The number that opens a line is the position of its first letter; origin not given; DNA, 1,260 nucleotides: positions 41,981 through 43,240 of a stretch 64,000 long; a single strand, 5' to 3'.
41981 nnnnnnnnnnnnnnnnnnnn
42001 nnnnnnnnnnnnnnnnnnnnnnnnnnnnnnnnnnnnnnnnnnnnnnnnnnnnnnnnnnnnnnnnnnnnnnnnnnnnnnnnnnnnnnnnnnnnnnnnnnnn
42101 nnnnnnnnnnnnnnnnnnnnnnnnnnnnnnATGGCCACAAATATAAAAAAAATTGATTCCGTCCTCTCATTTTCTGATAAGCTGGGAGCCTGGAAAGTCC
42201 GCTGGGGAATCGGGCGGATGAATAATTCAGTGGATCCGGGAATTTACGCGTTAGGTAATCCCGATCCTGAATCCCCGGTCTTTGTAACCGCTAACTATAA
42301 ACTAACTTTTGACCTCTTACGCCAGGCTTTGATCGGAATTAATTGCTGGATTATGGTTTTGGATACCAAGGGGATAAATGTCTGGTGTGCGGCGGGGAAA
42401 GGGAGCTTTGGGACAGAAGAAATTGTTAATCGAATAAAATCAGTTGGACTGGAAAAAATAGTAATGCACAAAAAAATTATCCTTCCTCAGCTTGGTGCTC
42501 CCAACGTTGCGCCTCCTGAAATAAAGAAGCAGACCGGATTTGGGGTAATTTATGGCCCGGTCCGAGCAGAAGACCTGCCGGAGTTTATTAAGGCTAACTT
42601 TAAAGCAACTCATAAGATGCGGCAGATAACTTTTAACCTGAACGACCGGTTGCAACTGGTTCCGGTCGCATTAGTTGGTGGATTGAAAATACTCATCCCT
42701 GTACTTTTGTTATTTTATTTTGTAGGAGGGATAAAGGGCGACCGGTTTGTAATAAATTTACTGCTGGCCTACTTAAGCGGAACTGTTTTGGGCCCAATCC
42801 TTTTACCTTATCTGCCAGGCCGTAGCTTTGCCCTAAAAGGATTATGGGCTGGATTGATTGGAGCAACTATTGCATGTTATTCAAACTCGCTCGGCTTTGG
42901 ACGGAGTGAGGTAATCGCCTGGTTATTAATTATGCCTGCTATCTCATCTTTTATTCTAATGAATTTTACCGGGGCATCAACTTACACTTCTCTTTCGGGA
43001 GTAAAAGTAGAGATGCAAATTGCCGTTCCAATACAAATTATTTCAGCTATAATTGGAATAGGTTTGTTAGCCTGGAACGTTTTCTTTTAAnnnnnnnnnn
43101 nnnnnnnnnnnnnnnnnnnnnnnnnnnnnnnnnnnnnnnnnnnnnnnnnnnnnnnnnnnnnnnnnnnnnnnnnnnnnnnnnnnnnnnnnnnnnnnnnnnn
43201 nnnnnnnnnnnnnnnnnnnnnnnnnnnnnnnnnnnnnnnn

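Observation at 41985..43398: hgcA-hgcB mercury methylation gene pair with an overlapping 53-aa leader ORF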

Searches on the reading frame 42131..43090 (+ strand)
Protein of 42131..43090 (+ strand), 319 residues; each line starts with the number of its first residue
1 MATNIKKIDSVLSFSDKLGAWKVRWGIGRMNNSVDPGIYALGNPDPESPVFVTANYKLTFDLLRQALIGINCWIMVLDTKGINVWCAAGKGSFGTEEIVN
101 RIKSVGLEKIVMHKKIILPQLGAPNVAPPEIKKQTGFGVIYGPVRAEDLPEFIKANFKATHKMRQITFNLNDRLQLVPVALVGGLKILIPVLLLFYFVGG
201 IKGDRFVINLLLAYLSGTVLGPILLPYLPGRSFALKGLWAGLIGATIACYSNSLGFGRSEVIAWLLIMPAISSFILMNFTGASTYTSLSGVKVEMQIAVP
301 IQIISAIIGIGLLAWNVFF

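Call 3: search_protein_families(library=pfam, proteins=[window:42131-43090:+], max_evalue=0.01)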
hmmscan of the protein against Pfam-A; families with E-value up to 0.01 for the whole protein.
window:42131-43090:+ (319 aa): 1 family
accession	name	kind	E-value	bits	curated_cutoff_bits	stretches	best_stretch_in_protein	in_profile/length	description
PF03599.22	CdhD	-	7.6e-17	61.6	24.8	1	32-149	266-383/387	CO dehydrogenase/acetyl-CoA synthase delta subunit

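Call 4: search_protein_families(library=ncbifam, proteins=[window:42131-43090:+], max_evalue=0.01)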
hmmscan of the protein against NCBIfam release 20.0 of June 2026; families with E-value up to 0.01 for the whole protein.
window:42131-43090:+ (319 aa): 3 families
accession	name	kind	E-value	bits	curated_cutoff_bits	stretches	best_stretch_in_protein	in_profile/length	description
NF040863.1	HgcA_corrinoid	equivalog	4.8e-127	423.6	275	1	5-317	1-323/325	mercury methylation corrinoid protein HgcA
NF043039.1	HgcAB_like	equivalog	1.2e-62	212.6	285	1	31-284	13-277/350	HgcAB-like fusion protein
NF003195.0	PRK04165.1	equivalog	3.1e-26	92.3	306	1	33-158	323-448/450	acetyl-CoA decarbonylase/synthase complex subunit gamma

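Call 7: find_related_loci(query=window:42131-43087:+, collection=genome_contigs, flank=4000)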
Query window:42131-43087:+ (319 aa) in genome_contigs; peptide patterns used: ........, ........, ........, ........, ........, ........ (x = any residue, [..] = any of these).
86 stretches matched a pattern; 2 encode a relative of the query (tblastn E <= 1e-3); 2 distinct loci.
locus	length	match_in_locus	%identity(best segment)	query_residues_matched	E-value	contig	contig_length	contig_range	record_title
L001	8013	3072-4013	51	4-309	5e-100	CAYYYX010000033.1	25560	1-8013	MAG TPA_asm: uncultured Verrucomicrobiota bacterium isolate binchicken_co47_190 genome assembly, contig: NODE_1252_lengt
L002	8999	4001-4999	48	2-318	1e-96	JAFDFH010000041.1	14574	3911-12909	MAG: Deltaproteobacteria bacterium isolate Meg22_02_Bin_128 Meg22_02_Bin_128_scaffold_6260, whole genome shotgun sequenc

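Call 8: search_solved_structures(query=window:42131-43087:+, max_evalue=0.001, show_alignments=1)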
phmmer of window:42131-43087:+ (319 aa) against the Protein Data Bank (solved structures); distinct sequences matched with E-value up to 0.001: 4.
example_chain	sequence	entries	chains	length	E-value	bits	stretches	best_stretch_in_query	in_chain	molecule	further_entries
2h9a_A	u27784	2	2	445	2.8e-14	56.3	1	33-156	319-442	Carbon monoxide dehydrogenase corrinoid/iron-sulfur protein, gamma subunit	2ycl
4c1n_A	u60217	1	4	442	4.1e-14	55.7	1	33-155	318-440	CARBON MONOXIDE DEHYDROGENASE CORRINOID/IRON-SULFUR PROTEIN, GAMMA SUBUNIT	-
4djd_C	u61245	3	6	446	2.8e-10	43.1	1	37-157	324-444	Corrinoid/iron-sulfur protein large subunit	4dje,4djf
9fzy_F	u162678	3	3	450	8.6e-07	31.6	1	32-121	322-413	Corrinoid iron-sulfur protein large subunit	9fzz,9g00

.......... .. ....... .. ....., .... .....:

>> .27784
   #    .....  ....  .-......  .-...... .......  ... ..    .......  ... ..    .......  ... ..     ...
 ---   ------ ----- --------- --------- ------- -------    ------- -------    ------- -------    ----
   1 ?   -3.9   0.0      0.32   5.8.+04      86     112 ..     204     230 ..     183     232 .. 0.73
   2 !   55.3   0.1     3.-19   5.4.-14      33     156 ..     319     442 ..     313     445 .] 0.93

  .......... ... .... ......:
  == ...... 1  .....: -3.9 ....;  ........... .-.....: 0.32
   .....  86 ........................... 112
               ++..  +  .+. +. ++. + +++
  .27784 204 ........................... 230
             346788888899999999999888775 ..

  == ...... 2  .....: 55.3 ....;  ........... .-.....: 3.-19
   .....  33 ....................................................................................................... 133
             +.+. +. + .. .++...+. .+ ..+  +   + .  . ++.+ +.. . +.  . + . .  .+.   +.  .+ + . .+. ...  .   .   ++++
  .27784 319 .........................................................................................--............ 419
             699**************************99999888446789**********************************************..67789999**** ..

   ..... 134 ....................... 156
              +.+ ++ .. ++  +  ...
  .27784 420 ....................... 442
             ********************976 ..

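Call 13: find_homologous_proteins(query=window:42131-43087:+, max_evalue=1e-20)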
Query window:42131-43087:+ (319 aa): 8000 proteins with E <= 1e-20 among 8000 candidates; the best 120 are listed.
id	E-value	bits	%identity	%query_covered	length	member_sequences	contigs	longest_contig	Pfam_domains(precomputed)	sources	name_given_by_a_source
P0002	4.2e-207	705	100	100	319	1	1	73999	PF03599.23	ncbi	ncbi:mercury methylation corrinoid protein HgcA [Candidatus Margulisiibacteriota bacterium]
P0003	4.9e-122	425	61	97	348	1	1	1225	PF03599.23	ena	-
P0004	7.0e-118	412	58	98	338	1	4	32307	PF03599.23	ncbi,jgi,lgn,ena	-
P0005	5.1e-115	402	59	95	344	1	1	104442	PF03599.23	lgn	-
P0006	3.3e-114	399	58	97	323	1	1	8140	PF03599.23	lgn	-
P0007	3.1e-113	396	56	98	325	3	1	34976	PF03599.23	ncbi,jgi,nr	ncbi:MAG: acetyl-CoA synthase subunit gamma [Candidatus Saganbacteria bacterium]|nr:acetyl-CoA synth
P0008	3.9e-111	389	58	97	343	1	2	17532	PF03599.23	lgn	-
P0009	9.3e-109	382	57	97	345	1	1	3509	PF03599.23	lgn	-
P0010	1.2e-108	381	56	97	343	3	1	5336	PF03599.23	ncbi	ncbi:MAG: mercury methylation corrinoid protein HgcA [Planctomycetota bacterium]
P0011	2.2e-108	380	58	94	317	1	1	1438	PF03599.23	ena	-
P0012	3.4e-108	380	58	97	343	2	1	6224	PF03599.23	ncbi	-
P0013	4.3e-108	379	57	97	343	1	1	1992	PF03599.23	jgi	jgi:hypothetical protein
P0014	7.3e-108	379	56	97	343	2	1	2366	PF03599.23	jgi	jgi:acetyl-CoA decarbonylase/synthase complex subunit gamma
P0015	1.3e-107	378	56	97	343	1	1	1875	PF03599.23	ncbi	-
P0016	1.7e-107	377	56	97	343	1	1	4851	PF03599.23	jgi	jgi:acetyl-CoA decarbonylase/synthase complex subunit gamma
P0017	3.3e-107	376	56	97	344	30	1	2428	PF03599.23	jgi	-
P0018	6.1e-107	376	56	99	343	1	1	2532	PF03599.23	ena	-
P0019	6.9e-107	375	56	97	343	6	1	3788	PF03599.23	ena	-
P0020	1.1e-106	375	55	97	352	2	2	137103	PF03599.23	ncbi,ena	-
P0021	2.4e-106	374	56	97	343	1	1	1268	PF03599.23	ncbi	-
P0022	2.4e-106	374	55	99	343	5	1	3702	PF03599.23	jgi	-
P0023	2.6e-106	374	55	97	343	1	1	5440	PF03599.23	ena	-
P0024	2.8e-106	373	55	99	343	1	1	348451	PF03599.23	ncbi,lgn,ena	-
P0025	4.5e-106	373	57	98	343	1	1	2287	PF03599.23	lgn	-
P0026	4.8e-106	373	55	97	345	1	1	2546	PF03599.23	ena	-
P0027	5.1e-106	373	55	99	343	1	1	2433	PF03599.23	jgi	jgi:CO dehydrogenase/acetyl-CoA synthase delta subunit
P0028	7.0e-106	372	55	97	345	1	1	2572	PF03599.23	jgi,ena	-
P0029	1.1e-105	371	56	97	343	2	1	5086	PF03599.23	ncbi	-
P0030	1.1e-105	371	56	97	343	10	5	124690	PF03599.23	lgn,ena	-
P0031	1.4e-105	371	54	97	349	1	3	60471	PF03599.23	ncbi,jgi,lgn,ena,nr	ncbi:MAG TPA: mercury methylation corrinoid protein HgcA [Sedimentisphaerales bacterium]|nr:mercury 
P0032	1.5e-105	371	54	98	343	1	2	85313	PF03599.23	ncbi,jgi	ncbi:MAG: mercury methylation corrinoid protein HgcA [Planctomycetota bacterium]|jgi:acetyl-CoA deca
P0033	2.2e-105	370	54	97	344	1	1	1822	PF03599.23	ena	-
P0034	3.2e-105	370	56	97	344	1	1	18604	PF03599.23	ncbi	-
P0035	3.7e-105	370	56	96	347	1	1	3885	PF03599.23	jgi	-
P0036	7.9e-105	369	54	99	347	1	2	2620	PF03599.23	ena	-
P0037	9.0e-105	368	55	98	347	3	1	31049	PF03599.23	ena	-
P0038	1.3e-104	368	55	98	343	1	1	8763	PF03599.23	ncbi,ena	-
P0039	1.4e-104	368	53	99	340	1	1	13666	PF03599.23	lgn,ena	-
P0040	1.5e-104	368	57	95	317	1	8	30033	PF03599.23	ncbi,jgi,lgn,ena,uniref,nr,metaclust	ncbi:acetyl-CoA synthase subunit gamma [Candidatus Saganbacteria bacterium CG08_land_8_20_14_0_20_45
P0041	1.9e-104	367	53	97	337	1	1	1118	PF03599.23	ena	-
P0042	2.0e-104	367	56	97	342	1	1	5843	PF03599.23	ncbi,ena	-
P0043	2.5e-104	367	54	97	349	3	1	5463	PF03599.23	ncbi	-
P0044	2.7e-104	367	53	97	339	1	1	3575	PF03599.23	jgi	-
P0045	2.8e-104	367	55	97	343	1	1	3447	PF03599.23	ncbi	-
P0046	3.0e-104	367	55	99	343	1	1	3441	PF03599.23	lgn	-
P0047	3.1e-104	367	53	97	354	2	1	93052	PF03599.23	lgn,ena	-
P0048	3.1e-104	367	53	97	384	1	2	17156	PF03599.23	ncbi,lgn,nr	ncbi:MAG: acetyl-CoA synthase subunit gamma [Candidatus Aminicenantes bacterium]|nr:acetyl-CoA synth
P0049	3.4e-104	367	55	97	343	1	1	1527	PF03599.23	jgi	-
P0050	3.6e-104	366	54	96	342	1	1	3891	PF03599.23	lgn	-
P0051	3.7e-104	366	55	97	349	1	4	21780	PF03599.23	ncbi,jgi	ncbi:MAG: mercury methylation corrinoid protein HgcA [Planctomycetota bacterium]|jgi:acetyl-CoA deca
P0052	3.9e-104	366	56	97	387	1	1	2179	PF03599.23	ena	-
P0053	4.1e-104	366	54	97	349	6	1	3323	PF03599.23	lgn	-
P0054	4.2e-104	366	54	97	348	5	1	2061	PF03599.23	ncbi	-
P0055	4.7e-104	366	56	97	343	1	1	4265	PF03599.23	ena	-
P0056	4.7e-104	366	55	97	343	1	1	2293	PF03599.23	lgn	-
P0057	4.9e-104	366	58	92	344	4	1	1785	PF03599.23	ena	-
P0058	5.4e-104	366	54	96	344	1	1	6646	PF03599.23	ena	-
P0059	5.8e-104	366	52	99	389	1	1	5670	PF03599.23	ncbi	-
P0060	5.9e-104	366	55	97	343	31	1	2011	PF03599.23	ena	-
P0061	6.4e-104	366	59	88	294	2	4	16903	PF03599.23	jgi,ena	-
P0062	7.3e-104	365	54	99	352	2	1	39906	PF03599.23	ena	-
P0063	8.5e-104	365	56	97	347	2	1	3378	PF03599.23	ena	-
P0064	8.9e-104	365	55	97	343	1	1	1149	PF03599.23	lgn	-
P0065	9.1e-104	365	53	97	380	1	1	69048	PF03599.23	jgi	jgi:hypothetical protein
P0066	9.5e-104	365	53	97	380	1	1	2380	PF03599.23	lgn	-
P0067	9.5e-104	365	53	97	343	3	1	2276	PF03599.23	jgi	jgi:acetyl-CoA decarbonylase/synthase complex subunit gamma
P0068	1.0e-103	365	54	97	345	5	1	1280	PF03599.23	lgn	-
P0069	1.0e-103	365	52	97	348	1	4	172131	PF03599.23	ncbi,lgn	-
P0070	1.0e-103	365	55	97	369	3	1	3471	PF03599.23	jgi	-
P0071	1.1e-103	365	53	97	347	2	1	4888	PF03599.23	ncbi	-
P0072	1.1e-103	365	52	97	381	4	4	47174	PF03599.23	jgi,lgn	-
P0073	1.4e-103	365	55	97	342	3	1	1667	PF03599.23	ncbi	-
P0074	1.6e-103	364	54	99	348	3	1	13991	PF03599.23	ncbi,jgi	ncbi:MAG: mercury methylation corrinoid protein HgcA [Planctomycetota bacterium]|jgi:hypothetical pr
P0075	1.8e-103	364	56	97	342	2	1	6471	PF03599.23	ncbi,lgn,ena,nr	ncbi:MAG TPA: acetyl-CoA synthase subunit gamma [Phycisphaerales bacterium]|nr:acetyl-CoA synthase s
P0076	2.1e-103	364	56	97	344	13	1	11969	PF03599.23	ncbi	-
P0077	2.2e-103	364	54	97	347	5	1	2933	PF03599.23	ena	-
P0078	2.3e-103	364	53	97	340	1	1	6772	PF03599.23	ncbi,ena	-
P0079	2.6e-103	364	53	99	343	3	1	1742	PF03599.23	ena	-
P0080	3.1e-103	363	53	99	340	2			PF03599.23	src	-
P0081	3.1e-103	363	56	97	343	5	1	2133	PF03599.23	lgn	-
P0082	3.5e-103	363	55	97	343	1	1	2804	PF03599.23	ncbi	-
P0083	3.6e-103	363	53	97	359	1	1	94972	PF03599.23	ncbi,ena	-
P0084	3.8e-103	363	56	97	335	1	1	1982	PF03599.23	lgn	-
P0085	3.9e-103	363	54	99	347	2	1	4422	PF03599.23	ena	-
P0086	5.1e-103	363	54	97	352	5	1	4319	PF03599.23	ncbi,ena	-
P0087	5.4e-103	363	53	97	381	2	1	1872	PF03599.23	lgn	-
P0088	5.5e-103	363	51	97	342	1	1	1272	PF03599.23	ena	-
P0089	6.3e-103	362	55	97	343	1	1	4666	PF03599.23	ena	-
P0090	6.6e-103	362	52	97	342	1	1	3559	PF03599.23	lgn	-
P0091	7.2e-103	362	52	97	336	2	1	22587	PF03599.23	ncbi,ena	-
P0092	7.8e-103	362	54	97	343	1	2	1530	PF03599.23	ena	-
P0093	8.5e-103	362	53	97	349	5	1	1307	PF03599.23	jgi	-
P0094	8.5e-103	362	54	99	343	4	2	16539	PF03599.23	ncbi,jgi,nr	ncbi:MAG: acetyl-CoA synthase subunit gamma [Candidatus Cloacimonadota bacterium]|nr:MAG: acetyl-CoA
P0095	9.2e-103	362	53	96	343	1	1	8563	PF03599.23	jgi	jgi:hypothetical protein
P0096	9.4e-103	362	52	96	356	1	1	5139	PF03599.23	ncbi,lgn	ncbi:MAG: mercury methylation corrinoid protein HgcA [Armatimonadota bacterium]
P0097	9.8e-103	362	54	97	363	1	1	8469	PF03599.23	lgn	-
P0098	9.8e-103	362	54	99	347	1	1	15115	PF03599.23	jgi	jgi:hypothetical protein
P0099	1.1e-102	362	53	97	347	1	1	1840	PF03599.23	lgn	-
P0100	1.1e-102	362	51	97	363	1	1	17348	PF03599.23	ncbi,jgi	ncbi:MAG: mercury methylation corrinoid protein HgcA [Armatimonadota bacterium]|jgi:acetyl-CoA decar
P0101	1.1e-102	362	55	97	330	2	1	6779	PF03599.23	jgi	-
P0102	1.2e-102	361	56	97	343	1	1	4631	PF03599.23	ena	-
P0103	1.3e-102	361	54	95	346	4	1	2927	PF03599.23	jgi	-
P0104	1.6e-102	361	53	97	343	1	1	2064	PF03599.23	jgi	jgi:hypothetical protein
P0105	1.7e-102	361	51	98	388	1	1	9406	PF03599.23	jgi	jgi:hypothetical protein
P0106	1.7e-102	361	53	97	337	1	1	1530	PF03599.23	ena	-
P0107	1.8e-102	361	52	99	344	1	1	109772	PF03599.23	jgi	jgi:hypothetical protein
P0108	1.9e-102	361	53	98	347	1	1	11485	PF03599.23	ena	-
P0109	2.1e-102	361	53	97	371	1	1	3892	PF03599.23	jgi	-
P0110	2.2e-102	361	53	97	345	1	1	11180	PF03599.23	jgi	jgi:hypothetical protein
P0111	2.3e-102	361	55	96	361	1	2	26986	PF03599.23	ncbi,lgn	-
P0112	2.8e-102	360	53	97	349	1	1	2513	PF03599.23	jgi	-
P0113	2.8e-102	360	54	97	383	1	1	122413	PF03599.23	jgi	jgi:CO dehydrogenase/acetyl-CoA synthase delta subunit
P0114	3.1e-102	360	54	96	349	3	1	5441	PF03599.23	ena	-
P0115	3.3e-102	360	54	97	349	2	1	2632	PF03599.23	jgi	jgi:acetyl-CoA decarbonylase/synthase complex subunit gamma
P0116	3.3e-102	360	54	97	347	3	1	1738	PF03599.23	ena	-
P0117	3.5e-102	360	54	99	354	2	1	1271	PF03599.23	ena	-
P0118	3.6e-102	360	54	98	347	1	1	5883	PF03599.23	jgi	jgi:acetyl-CoA decarbonylase/synthase complex subunit gamma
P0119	3.7e-102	360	54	97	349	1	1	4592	PF03599.23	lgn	-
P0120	3.7e-102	360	56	94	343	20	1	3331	PF03599.23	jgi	jgi:acetyl-CoA decarbonylase/synthase complex subunit gamma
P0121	4.3e-102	360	54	97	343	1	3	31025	PF03599.23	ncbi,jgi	ncbi:MAG: mercury methylation corrinoid protein HgcA [Planctomycetota bacterium]|jgi:acetyl-CoA deca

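Call 14: find_encoding_contigs(protein=P0004, flank=4000, max_places=2)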
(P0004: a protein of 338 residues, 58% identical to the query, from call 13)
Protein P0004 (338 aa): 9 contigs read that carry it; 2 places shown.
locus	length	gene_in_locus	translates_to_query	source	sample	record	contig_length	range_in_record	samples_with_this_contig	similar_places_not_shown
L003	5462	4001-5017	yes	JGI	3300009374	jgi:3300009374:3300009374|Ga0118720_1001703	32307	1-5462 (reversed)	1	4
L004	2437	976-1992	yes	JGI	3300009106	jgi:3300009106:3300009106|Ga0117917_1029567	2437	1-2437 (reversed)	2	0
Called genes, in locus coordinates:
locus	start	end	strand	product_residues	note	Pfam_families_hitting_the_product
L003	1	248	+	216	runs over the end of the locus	-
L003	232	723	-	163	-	PF04461:YajQ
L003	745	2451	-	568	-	-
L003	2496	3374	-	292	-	-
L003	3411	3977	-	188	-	PF01613:Flavin_Reduct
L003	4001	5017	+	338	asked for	PF03599:CdhD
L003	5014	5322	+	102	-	PF12838:Fer4_7 (weak), PF00037:Fer4, PF12797:Fer4_2 (weak), PF12837:Fer4_6 (weak), PF13237:Fer4_10, PF14697:Fer4_21 (weak), PF12838:Fer4_7, PF13187:Fer4_9, +8 more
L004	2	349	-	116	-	?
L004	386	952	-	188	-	PF01613:Flavin_Reduct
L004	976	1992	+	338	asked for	PF03599:CdhD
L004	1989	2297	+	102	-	PF12838:Fer4_7 (weak), PF00037:Fer4, PF12797:Fer4_2 (weak), PF12837:Fer4_6 (weak), PF13237:Fer4_10, PF14697:Fer4_21 (weak), PF12838:Fer4_7, PF13187:Fer4_9, +8 more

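Call 15: find_encoding_contigs(protein=P0005, flank=4000, max_places=2)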
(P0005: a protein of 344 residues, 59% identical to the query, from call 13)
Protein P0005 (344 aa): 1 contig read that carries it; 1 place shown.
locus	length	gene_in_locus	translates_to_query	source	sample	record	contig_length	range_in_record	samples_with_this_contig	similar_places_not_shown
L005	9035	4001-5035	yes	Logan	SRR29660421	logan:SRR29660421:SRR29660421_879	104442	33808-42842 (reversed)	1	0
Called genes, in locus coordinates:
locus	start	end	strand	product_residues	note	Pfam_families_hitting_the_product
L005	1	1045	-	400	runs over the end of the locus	PF00919:UPF0004, PF04055:Radical_SAM, PF18693:TRAM_2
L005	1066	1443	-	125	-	-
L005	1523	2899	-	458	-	PF07690:MFS_1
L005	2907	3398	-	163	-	PF04461:YajQ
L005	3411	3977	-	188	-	PF01613:Flavin_Reduct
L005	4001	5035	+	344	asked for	PF03599:CdhD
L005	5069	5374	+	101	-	PF13237:Fer4_10, PF00037:Fer4 (weak), PF12797:Fer4_2 (weak), PF12837:Fer4_6 (weak), PF14697:Fer4_21, PF12838:Fer4_7, PF13187:Fer4_9, PF00037:Fer4, +5 more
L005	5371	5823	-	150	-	-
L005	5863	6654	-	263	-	PF00004:AAA, PF05496:RuvB_N, PF17864:AAA_lid_4, PF05491:WHD_RuvB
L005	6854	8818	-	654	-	PF07719:TPR_2 (faint), PF13174:TPR_6 (faint), PF13424:TPR_12 (faint), PF13428:TPR_14 (faint), PF14559:TPR_19 (faint), PF13432:TPR_16 (faint), PF13525:YfiO (weak), PF01464:SLT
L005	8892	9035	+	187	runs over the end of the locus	-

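Call 16: find_encoding_contigs(protein=P0007, flank=4000, max_places=2)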
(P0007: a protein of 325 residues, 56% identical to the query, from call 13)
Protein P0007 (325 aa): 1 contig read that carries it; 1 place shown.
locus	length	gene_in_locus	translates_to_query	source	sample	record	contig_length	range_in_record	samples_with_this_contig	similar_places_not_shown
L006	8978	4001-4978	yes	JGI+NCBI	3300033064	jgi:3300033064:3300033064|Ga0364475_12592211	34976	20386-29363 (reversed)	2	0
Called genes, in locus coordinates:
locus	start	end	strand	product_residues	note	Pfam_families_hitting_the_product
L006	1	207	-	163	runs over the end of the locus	PF04461:YajQ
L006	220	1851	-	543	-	-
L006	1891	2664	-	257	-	-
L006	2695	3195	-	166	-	-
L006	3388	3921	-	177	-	PF01613:Flavin_Reduct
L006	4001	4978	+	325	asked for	PF03599:CdhD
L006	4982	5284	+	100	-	PF00037:Fer4, PF12797:Fer4_2 (weak), PF13237:Fer4_10, PF12837:Fer4_6, PF14697:Fer4_21 (weak), PF12838:Fer4_7, PF13187:Fer4_9, PF12797:Fer4_2 (weak), +6 more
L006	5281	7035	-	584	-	-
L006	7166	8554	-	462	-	PF00488:MutS_V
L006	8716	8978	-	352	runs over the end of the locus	PF05496:RuvB_N, PF00004:AAA, PF07728:AAA_5 (faint), PF17864:AAA_lid_4, PF05491:WHD_RuvB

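Call 17: find_encoding_contigs(protein=P0040, flank=4000, max_places=2)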
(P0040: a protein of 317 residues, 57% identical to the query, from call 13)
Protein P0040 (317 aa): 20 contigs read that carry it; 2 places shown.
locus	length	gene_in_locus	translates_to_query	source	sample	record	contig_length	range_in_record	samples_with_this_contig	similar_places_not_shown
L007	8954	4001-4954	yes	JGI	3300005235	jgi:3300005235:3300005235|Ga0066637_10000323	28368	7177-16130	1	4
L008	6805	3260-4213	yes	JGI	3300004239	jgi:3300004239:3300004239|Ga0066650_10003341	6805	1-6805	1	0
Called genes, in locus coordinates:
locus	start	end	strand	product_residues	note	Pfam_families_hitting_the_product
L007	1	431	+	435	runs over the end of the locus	PF00361:Proton_antipo_M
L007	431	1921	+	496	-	PF00329:Complex1_30kDa, PF00374:NiFeSe_Hases (faint), PF00346:Complex1_49kDa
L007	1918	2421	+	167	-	PF01058:Oxidored_q6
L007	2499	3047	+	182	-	PF04011:LemA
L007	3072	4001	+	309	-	PF01435:Peptidase_M48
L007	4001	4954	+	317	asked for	PF03599:CdhD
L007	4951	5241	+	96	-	PF13237:Fer4_10, PF00037:Fer4 (weak), PF12797:Fer4_2 (weak), PF12837:Fer4_6 (weak), PF12838:Fer4_7, PF13187:Fer4_9, PF12797:Fer4_2 (weak), PF00037:Fer4, +6 more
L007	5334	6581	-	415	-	PF21269:TreT_GT1, PF00534:Glycos_transf_1, PF13692:Glyco_trans_1_4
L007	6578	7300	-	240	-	PF19027:DUF5752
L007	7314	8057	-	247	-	PF02358:Trehalose_PPase, PF08282:Hydrolase_3 (faint)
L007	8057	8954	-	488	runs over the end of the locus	PF00982:Glyco_transf_20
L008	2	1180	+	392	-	?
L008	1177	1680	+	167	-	PF01058:Oxidored_q6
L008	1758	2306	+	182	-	PF04011:LemA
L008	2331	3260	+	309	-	PF01435:Peptidase_M48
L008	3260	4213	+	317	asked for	PF03599:CdhD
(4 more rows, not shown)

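Call 69: find_encoding_contigs(protein=P0003, flank=3000, max_places=2)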
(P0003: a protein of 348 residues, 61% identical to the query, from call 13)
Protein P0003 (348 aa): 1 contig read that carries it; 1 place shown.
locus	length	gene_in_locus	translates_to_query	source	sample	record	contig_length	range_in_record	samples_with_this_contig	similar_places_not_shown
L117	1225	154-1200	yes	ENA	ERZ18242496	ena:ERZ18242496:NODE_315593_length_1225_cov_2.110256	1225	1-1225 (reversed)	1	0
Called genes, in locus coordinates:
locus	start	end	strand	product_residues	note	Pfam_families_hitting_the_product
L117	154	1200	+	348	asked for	PF03599:CdhD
